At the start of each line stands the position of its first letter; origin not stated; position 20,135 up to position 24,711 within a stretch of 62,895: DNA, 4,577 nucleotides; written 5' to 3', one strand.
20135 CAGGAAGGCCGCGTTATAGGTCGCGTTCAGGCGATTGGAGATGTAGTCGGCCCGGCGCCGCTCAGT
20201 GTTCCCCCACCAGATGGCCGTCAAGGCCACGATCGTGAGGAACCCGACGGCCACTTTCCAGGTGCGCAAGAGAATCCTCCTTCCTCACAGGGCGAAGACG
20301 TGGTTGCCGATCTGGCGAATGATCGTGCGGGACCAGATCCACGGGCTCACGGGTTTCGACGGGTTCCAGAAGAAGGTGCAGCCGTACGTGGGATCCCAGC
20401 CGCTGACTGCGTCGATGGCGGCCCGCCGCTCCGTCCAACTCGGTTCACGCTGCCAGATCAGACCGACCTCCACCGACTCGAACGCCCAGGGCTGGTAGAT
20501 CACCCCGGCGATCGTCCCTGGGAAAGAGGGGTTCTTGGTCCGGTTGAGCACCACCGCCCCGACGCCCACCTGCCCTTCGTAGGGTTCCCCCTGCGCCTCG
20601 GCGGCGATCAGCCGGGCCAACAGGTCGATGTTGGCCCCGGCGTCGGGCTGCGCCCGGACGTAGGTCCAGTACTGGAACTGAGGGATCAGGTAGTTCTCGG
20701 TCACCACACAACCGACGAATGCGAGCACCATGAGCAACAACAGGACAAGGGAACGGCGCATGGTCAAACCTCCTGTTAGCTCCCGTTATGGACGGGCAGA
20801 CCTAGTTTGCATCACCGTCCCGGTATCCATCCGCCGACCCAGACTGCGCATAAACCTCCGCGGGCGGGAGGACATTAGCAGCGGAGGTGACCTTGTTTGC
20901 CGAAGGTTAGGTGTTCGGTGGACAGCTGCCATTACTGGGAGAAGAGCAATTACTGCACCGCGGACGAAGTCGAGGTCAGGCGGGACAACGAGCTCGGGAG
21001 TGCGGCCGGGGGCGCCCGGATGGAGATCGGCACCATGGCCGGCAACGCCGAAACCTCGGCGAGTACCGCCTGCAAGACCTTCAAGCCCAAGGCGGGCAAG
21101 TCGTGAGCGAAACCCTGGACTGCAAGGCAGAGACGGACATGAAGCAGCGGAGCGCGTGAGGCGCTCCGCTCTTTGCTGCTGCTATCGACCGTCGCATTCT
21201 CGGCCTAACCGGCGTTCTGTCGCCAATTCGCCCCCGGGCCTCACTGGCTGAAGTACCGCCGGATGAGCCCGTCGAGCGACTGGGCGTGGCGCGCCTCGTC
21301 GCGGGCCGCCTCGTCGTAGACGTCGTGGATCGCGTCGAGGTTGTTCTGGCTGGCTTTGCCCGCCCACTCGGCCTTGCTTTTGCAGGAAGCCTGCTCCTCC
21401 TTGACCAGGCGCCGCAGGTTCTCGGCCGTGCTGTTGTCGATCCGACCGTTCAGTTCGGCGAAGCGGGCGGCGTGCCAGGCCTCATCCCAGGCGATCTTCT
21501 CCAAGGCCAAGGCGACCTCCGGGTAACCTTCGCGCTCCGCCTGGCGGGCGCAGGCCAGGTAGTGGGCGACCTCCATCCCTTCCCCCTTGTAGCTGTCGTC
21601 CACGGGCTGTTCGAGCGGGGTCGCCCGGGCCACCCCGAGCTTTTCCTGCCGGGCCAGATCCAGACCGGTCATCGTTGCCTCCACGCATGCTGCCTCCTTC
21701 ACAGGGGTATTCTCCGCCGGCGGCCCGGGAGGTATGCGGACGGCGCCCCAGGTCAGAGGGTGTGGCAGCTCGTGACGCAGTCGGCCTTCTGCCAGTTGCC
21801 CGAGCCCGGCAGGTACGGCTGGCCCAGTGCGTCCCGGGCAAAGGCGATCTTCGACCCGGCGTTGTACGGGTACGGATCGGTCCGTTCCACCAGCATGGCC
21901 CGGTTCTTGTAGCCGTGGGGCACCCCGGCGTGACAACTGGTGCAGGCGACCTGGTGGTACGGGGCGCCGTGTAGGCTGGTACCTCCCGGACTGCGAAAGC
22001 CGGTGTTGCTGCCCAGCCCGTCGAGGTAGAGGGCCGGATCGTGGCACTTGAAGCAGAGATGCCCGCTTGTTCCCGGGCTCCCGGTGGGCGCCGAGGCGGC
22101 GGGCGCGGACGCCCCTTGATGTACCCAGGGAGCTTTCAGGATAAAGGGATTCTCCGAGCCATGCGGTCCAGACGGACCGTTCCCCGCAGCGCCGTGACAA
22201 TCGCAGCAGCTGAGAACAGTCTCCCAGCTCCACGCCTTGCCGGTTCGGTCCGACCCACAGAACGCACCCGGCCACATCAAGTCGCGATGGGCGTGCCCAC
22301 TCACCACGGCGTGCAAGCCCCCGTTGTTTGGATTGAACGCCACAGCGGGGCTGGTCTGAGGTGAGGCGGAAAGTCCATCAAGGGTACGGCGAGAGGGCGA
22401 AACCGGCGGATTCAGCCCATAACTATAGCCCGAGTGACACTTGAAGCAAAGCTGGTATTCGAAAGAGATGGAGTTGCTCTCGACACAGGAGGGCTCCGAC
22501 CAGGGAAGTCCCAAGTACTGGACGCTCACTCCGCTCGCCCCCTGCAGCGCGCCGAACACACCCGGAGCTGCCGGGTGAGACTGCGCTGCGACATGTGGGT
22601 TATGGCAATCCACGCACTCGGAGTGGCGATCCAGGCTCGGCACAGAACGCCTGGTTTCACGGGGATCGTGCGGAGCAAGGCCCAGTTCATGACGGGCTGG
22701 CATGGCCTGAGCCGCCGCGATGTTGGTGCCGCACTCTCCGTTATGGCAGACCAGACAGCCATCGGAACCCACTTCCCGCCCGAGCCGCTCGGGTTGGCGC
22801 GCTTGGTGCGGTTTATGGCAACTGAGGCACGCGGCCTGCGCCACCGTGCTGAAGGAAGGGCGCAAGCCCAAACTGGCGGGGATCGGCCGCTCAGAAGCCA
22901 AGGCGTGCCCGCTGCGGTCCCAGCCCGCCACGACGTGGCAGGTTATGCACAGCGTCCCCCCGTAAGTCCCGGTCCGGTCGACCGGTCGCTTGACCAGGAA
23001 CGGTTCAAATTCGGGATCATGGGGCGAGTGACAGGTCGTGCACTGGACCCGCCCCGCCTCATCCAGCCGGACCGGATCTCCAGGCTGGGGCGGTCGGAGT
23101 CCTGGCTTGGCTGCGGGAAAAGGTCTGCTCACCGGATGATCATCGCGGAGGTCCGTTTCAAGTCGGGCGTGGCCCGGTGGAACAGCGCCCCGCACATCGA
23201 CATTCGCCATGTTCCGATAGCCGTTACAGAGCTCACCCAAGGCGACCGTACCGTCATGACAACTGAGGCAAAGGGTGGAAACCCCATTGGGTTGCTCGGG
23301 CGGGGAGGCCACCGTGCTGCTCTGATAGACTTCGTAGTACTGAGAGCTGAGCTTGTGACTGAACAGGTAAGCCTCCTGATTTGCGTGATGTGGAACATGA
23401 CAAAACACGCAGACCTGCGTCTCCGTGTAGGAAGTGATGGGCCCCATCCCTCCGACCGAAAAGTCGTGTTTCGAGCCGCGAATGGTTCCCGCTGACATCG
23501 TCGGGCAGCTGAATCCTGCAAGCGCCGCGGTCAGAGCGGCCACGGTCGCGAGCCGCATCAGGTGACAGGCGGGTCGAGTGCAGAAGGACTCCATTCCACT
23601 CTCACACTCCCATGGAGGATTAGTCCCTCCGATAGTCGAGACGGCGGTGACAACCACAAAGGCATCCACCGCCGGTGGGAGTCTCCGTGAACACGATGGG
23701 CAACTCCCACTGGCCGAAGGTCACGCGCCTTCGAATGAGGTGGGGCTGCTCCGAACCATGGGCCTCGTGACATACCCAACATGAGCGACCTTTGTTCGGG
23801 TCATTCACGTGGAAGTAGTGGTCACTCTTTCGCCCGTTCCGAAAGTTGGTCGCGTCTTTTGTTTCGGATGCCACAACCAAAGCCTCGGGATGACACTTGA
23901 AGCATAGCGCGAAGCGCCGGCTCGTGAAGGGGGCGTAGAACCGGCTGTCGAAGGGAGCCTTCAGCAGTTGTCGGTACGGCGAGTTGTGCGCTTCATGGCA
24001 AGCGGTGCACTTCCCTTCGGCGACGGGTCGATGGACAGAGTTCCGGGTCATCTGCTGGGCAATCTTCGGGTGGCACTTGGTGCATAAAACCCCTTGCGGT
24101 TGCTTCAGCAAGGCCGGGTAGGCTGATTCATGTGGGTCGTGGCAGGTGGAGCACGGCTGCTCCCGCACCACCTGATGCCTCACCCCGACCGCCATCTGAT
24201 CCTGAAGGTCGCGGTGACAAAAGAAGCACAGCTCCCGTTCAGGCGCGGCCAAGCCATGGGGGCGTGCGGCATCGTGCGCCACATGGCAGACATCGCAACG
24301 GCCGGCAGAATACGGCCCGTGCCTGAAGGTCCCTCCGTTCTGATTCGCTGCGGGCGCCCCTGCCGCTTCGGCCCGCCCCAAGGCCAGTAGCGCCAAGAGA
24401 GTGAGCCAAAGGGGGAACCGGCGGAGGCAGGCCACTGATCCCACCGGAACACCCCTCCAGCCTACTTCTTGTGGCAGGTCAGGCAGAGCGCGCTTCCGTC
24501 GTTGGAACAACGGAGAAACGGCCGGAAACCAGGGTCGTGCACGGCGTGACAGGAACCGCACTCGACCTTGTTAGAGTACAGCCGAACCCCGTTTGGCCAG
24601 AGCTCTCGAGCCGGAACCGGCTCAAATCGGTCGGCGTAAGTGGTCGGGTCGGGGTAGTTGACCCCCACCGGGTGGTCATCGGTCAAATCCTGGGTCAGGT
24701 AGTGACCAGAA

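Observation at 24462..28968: Duplicated tetraheme cytochrome module with a conserved signature, a candidate polymerising (nanowire-like) cytochrome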

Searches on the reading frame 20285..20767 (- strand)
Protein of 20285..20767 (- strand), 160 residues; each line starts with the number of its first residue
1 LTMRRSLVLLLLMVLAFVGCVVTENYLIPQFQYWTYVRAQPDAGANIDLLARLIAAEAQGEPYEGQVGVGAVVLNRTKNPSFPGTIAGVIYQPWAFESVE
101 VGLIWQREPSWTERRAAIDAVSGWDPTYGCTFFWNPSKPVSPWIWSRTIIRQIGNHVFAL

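Call 53: search_protein_families(library=pfam, proteins=[window:20285-20767:-], max_evalue=0.001)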
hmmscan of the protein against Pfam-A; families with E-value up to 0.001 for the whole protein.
window:20285-20767:- (160 aa): 1 family
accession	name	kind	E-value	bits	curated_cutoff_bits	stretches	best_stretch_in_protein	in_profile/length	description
PF07486.17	Hydrolase_2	-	9.8e-31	106.8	27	1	60-159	1-100/100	Cell Wall Hydrolase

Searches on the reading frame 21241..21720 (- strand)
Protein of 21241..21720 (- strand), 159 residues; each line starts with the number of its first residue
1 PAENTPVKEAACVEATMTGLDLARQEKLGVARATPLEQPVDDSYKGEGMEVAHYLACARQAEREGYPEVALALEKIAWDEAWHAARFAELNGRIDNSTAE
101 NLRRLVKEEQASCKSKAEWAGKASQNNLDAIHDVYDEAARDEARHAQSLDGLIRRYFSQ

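Call 53: search_protein_families(library=pfam, proteins=[window:21241-21720:-], max_evalue=0.001)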
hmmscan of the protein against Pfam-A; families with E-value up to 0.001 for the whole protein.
window:21241-21720:- (159 aa): 1 family
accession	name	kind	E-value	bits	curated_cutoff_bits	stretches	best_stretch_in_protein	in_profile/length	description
PF02915.23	Rubrerythrin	-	4.4e-12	47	22.8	1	42-152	5-136/137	Rubrerythrin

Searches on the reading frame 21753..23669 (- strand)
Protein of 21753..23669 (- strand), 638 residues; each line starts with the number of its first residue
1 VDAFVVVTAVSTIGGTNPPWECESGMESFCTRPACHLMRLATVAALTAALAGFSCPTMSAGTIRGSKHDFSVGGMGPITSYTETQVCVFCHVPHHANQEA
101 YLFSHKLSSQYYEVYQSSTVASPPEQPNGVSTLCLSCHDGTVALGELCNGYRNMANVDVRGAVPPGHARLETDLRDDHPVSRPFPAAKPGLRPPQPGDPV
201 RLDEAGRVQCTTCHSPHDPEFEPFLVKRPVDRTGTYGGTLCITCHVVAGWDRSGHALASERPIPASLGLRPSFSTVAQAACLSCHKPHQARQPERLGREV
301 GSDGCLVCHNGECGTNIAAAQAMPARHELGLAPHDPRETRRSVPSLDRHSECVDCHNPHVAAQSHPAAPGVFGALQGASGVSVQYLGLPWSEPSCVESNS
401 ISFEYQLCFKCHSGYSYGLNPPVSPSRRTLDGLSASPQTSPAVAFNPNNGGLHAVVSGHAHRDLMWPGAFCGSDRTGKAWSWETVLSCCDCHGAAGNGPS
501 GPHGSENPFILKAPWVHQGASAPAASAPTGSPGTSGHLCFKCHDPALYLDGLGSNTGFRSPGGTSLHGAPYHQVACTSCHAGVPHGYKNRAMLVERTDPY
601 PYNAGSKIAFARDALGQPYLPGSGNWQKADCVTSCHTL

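Call 4: search_protein_families(library=pfam, proteins=[window:21753-23669:-], max_evalue=0.1)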
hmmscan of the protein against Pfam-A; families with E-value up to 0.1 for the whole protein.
window:21753-23669:- (638 aa): 3 families
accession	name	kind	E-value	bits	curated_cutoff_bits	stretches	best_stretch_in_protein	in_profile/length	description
PF09699.15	Paired_CXXCH_1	-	4.9e-22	77.8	20.6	3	276-310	4-37/41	Doubled CXXCH motif (Paired_CXXCH_1)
PF14522.11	Cytochrome_C7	-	4.1e-07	30.2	24.8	1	207-286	13-67/67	Cytochrome c7 and related cytochrome c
PF14537.11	Cytochrom_c3_2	-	0.00052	20.9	25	1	278-362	6-70/79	Cytochrome c3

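Call 62: search_solved_structures(query=window:21753-23669:-, max_evalue=1, show_alignments=2)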
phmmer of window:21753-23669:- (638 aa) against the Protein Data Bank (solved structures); distinct sequences matched with E-value up to 1: 3.
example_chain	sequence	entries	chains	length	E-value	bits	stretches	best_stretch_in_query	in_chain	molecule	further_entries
7tfs_A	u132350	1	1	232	1.5e-20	76.3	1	45-245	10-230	Cytochrome c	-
9yuq_N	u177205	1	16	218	1.5e-09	40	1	43-245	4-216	Putative multiheme cytochrome c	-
2ysa_A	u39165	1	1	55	0.94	10.9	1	530-557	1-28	Retinoblastoma-binding protein 6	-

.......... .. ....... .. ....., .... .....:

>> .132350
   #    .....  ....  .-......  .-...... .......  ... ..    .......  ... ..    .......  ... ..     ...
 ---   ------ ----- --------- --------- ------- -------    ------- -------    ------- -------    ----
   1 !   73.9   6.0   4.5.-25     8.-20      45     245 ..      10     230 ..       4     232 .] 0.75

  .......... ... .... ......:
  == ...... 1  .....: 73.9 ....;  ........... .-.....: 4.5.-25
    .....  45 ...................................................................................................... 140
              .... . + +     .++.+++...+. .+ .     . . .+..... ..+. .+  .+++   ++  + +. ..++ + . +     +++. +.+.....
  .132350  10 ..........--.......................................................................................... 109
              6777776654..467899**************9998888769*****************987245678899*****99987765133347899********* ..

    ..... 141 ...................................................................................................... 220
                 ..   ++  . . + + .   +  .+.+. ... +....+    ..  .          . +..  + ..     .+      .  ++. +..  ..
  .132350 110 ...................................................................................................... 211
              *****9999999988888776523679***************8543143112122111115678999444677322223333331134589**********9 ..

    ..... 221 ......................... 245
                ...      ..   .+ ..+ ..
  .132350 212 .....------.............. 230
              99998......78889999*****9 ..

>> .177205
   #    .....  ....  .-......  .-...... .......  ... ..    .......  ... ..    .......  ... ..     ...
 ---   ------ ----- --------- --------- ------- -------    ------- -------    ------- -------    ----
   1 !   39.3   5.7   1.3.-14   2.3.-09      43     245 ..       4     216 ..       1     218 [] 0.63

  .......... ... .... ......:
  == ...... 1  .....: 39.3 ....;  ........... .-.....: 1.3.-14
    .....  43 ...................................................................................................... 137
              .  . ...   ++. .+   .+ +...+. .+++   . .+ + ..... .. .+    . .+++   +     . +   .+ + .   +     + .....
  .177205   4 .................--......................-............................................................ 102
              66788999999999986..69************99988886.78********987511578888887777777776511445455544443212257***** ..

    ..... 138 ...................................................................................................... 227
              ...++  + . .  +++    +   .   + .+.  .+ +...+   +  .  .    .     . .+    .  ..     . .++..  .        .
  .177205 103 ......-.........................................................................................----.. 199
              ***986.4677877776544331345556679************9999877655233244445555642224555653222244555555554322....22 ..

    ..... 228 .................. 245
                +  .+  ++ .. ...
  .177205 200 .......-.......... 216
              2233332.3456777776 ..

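Call 78: search_protein_families(library=ncbifam, proteins=[window:21753-23669:-], max_evalue=0.01)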
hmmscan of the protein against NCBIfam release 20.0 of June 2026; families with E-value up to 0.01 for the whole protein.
window:21753-23669:- (638 aa): 3 families
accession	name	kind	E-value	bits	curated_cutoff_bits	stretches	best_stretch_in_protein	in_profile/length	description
TIGR01905.1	paired_CXXCH_1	subfamily_domain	8.3e-12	44.8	25.2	2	276-310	4-37/41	doubled CXXCH domain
TIGR03508.1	decahem_SO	subfamily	2.4e-05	23.9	192.2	1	208-314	95-179/258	DmsE family decaheme c-type cytochrome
TIGR03153.1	cytochr_NrfH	equivalog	0.00025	21.1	134.2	0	348-416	51-113/138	cytochrome c nitrite reductase small subunit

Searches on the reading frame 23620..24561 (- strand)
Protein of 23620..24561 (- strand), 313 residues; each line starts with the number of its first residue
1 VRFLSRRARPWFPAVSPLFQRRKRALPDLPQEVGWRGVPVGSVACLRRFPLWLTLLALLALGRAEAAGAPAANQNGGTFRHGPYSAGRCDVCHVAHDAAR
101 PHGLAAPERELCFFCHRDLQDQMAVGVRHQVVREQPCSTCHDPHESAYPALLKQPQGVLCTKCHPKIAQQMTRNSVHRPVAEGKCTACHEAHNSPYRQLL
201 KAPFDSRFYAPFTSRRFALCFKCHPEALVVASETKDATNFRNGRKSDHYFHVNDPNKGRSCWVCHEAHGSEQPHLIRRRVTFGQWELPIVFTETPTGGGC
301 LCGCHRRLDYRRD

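Call 4: search_protein_families(library=pfam, proteins=[window:23620-24561:-], max_evalue=0.1)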
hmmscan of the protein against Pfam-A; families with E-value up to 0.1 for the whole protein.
window:23620-24561:- (313 aa): 7 families
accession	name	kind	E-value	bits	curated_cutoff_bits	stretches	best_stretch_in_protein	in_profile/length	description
PF09699.15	Paired_CXXCH_1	-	2.6e-37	126.6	20.6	4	177-226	1-38/41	Doubled CXXCH motif (Paired_CXXCH_1)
PF22113.1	Mtrc-MtrF_II-IV_dom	-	1.9e-10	41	30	1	110-270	7-168/176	Outer membrane cytochrome MtrC/MtrF-like, domains II/IV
PF14537.11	Cytochrom_c3_2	-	3e-08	34.4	25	3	88-164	8-78/79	Cytochrome c3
PF14522.11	Cytochrome_C7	-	1e-05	25.7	24.8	2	157-224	13-66/67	Cytochrome c7 and related cytochrome c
PF02085.21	Cytochrom_CIII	-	0.0012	19.5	22.9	1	72-164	16-101/101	Class III cytochrome C family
PF07364.17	DUF1485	-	0.072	12.8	22.8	0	118-178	114-174/290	Metallopeptidase family M81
PF01258.23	zf-dskA_traR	-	0.1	13.1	24.9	0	85-118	2-33/36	Prokaryotic dksA/traR C4-type zinc finger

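Call 64: search_solved_structures(query=window:23620-24561:-, max_evalue=0.1)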
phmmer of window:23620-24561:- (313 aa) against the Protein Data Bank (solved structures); distinct sequences matched with E-value up to 0.1: 4.
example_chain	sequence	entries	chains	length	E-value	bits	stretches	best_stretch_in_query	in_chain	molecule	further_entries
6r2q_A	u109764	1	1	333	4.1e-11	45.8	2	106-196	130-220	Cystathionine beta-synthase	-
28pb_A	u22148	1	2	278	0.00032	23.1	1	87-182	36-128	Cytochrome c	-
6ef8_A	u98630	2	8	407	0.039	16.3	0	135-157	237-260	C-type cytochrome OmcS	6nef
6j0d_A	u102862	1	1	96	0.079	15.2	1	108-145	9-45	transcription factor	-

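Call 78: search_protein_families(library=ncbifam, proteins=[window:23620-24561:-], max_evalue=0.01)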
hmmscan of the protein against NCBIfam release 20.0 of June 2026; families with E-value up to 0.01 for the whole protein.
window:23620-24561:- (313 aa): 5 families
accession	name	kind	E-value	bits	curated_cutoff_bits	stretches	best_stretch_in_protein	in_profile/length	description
TIGR01905.1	paired_CXXCH_1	subfamily_domain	1.7e-32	111.1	25.2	4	129-166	1-38/41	doubled CXXCH domain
TIGR03508.1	decahem_SO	subfamily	5.5e-21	75.2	192.2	1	89-273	97-257/258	DmsE family decaheme c-type cytochrome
NF041028.1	decahem_GSU2203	exception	5.3e-17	62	325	2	88-147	127-187/317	GSU2203 family decaheme c-type cytochrome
NF047727.1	4hemeCytCCctA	equivalog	0.003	17.7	180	1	55-146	6-92/109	tetraheme c-type cytochrome CctA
TIGR03153.1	cytochr_NrfH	equivalog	0.0067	16.5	134.2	0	78-167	43-136/138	cytochrome c nitrite reductase small subunit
